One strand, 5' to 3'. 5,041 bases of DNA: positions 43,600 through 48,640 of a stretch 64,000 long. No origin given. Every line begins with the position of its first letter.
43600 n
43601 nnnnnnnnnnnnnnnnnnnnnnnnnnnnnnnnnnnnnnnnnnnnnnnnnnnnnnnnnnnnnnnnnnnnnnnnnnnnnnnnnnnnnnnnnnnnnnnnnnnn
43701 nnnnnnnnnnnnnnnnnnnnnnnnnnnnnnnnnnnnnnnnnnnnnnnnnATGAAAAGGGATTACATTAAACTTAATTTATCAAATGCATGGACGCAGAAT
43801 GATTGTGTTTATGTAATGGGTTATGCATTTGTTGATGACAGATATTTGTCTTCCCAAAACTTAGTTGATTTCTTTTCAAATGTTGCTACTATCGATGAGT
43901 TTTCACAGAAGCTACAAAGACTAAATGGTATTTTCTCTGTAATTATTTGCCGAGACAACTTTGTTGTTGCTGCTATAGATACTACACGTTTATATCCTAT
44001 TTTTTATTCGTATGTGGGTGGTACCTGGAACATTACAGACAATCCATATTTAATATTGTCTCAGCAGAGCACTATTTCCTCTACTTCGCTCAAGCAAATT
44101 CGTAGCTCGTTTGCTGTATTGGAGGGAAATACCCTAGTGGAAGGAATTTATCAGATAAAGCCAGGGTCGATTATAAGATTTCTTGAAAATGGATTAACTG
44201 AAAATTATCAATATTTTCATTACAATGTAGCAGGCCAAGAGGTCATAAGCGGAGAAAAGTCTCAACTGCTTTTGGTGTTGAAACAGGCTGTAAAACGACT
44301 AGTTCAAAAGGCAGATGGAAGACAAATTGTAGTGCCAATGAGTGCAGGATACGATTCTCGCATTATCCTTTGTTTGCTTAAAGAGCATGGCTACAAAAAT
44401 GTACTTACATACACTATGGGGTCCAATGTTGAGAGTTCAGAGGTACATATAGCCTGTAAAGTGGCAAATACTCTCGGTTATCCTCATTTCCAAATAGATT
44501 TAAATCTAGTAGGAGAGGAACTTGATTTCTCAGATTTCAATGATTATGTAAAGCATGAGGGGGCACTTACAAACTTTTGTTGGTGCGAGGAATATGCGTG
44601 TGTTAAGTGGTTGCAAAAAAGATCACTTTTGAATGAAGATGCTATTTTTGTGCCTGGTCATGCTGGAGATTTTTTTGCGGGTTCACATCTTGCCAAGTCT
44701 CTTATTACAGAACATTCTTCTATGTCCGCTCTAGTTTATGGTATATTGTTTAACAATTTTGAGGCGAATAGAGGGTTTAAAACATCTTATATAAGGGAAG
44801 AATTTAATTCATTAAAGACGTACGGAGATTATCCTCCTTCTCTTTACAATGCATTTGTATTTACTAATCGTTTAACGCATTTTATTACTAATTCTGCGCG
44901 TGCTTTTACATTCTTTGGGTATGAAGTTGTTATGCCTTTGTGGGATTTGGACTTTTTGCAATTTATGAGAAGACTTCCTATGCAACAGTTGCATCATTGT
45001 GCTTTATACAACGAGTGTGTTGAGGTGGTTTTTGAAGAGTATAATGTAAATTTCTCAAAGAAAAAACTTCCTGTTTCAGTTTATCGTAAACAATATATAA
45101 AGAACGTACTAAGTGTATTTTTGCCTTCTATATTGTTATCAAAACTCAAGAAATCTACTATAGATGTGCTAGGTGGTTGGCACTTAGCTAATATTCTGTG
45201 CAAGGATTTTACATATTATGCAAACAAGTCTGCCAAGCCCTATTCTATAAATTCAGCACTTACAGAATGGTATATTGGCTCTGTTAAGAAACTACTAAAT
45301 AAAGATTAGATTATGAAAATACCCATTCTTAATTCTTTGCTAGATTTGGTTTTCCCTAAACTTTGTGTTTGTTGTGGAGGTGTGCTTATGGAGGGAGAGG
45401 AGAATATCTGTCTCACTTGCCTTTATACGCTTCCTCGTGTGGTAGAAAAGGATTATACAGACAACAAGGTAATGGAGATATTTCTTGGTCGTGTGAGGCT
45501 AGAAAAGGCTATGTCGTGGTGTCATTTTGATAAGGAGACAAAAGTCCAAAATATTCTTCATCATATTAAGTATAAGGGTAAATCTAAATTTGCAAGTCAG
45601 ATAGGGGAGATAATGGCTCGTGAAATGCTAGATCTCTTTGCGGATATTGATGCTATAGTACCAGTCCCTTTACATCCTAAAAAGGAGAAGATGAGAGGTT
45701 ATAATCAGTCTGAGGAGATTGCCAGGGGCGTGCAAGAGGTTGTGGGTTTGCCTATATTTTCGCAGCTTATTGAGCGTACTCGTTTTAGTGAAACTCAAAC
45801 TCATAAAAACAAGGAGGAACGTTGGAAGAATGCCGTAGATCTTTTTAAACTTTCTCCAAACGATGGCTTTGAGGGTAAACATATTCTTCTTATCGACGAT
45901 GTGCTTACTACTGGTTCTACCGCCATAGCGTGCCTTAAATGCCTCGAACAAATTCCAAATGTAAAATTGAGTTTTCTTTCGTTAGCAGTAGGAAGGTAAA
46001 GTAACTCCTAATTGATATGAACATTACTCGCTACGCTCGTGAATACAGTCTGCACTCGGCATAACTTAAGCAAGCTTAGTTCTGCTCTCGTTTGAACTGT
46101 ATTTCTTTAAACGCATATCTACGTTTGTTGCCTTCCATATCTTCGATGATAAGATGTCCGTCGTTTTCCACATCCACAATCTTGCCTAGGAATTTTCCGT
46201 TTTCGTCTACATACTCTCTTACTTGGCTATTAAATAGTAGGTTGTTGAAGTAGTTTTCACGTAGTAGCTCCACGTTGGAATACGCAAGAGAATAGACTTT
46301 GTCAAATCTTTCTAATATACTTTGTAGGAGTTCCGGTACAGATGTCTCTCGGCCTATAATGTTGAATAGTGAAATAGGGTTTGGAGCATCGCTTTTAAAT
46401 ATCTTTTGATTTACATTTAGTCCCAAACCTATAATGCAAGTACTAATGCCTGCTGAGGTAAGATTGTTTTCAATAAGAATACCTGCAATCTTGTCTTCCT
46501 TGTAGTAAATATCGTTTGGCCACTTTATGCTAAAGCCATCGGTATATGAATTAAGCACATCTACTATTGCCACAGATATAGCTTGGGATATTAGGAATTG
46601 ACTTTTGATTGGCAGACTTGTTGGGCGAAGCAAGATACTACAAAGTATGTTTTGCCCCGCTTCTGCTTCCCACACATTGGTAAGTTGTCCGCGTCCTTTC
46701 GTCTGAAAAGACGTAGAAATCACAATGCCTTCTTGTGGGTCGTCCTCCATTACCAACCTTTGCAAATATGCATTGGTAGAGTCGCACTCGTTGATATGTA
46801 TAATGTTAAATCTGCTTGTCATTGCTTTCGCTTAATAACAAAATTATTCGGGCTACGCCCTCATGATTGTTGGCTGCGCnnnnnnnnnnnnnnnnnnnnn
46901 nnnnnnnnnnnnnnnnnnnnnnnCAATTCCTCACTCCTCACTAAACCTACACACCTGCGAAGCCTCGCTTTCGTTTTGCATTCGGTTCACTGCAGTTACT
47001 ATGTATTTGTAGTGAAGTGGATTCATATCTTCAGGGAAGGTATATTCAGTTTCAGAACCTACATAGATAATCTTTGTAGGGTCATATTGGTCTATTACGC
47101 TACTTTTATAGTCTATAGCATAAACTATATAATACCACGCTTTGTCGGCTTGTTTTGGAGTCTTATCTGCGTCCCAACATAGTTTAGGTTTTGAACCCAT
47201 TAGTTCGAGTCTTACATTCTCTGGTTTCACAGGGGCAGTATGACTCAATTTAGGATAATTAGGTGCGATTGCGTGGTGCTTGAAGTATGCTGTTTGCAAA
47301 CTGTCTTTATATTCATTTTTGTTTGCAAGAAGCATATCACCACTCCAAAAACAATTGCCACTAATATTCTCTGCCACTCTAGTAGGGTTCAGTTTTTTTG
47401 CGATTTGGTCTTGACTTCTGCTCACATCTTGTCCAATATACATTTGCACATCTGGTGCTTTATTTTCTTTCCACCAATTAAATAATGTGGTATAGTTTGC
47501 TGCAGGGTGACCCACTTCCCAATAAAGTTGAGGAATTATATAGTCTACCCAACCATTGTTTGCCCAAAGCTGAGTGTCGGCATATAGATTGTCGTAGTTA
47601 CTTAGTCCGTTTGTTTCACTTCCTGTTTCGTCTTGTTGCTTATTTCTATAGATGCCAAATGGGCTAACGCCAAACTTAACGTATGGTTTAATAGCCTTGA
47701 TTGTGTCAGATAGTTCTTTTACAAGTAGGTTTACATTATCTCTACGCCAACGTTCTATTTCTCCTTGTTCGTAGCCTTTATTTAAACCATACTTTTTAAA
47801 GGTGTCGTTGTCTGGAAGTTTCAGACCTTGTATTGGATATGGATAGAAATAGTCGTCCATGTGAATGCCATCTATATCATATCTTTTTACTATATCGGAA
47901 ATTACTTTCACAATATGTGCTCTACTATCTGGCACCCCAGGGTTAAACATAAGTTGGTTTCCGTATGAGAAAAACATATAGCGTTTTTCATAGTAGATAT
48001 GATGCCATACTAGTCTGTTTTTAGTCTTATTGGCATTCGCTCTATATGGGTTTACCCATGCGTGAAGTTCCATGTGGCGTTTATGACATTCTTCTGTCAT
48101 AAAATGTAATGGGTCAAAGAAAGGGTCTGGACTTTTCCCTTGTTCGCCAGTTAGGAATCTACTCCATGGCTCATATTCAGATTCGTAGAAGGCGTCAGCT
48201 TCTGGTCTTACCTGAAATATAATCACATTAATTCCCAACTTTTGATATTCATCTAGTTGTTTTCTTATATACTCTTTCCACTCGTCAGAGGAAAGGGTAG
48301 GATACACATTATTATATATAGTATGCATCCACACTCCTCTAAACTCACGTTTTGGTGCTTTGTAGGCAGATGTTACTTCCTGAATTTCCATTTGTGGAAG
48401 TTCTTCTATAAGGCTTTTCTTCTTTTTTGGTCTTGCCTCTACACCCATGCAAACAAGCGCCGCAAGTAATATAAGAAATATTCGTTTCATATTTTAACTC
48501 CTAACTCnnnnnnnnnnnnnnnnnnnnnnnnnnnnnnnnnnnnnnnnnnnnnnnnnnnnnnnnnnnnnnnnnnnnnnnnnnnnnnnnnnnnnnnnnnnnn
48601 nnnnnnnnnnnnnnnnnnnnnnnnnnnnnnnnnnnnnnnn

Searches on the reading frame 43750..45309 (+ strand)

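Call 13: search_protein_families(library=pfam, proteins=[window:43750-45309:+], max_evalue=0.001)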
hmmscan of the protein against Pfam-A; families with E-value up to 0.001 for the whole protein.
window:43750-45309:+ (519 aa): 2 families
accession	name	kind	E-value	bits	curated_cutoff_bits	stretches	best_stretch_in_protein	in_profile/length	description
PF00733.27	Asn_synthase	-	6.6e-07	29.7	21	1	176-251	5-79/354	Asparagine synthase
PF02540.23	NAD_synthase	-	0.00045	19.9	21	1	177-252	5-82/242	NAD synthase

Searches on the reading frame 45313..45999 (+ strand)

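Call 13: search_protein_families(library=pfam, proteins=[window:45313-45999:+], max_evalue=0.001)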
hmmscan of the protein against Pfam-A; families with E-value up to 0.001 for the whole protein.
window:45313-45999:+ (228 aa): 2 families
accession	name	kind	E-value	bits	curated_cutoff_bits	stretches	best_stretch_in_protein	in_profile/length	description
PF18912.6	DZR_2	-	3.8e-05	23.9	27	1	9-42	1-33/56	Double zinc ribbon domain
PF00156.33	Pribosyltran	-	4e-05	23.4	26.3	1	134-212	45-111/158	Phosphoribosyl transferase domain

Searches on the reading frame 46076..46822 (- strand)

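Call 86: search_protein_families(library=pfam, proteins=[window:46076-46822:-], max_evalue=0.00001)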
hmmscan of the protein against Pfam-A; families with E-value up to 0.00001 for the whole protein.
window:46076-46822:- (248 aa): 1 family
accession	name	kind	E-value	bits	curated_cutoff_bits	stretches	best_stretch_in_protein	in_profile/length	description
PF03099.24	BPL_LplA_LipB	-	1.6e-16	60.8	21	1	14-136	6-133/133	Biotin/lipoate A/B protein ligase family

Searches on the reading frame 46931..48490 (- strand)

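Call 86: search_protein_families(library=pfam, proteins=[window:46931-48490:-], max_evalue=0.00001)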
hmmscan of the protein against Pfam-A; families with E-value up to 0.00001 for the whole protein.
window:46931-48490:- (519 aa): 1 family
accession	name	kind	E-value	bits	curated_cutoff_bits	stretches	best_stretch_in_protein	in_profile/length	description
PF02638.21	GHL10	-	2.5e-75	253.9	27.9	1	49-357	1-297/311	Glycosyl hydrolase-like 10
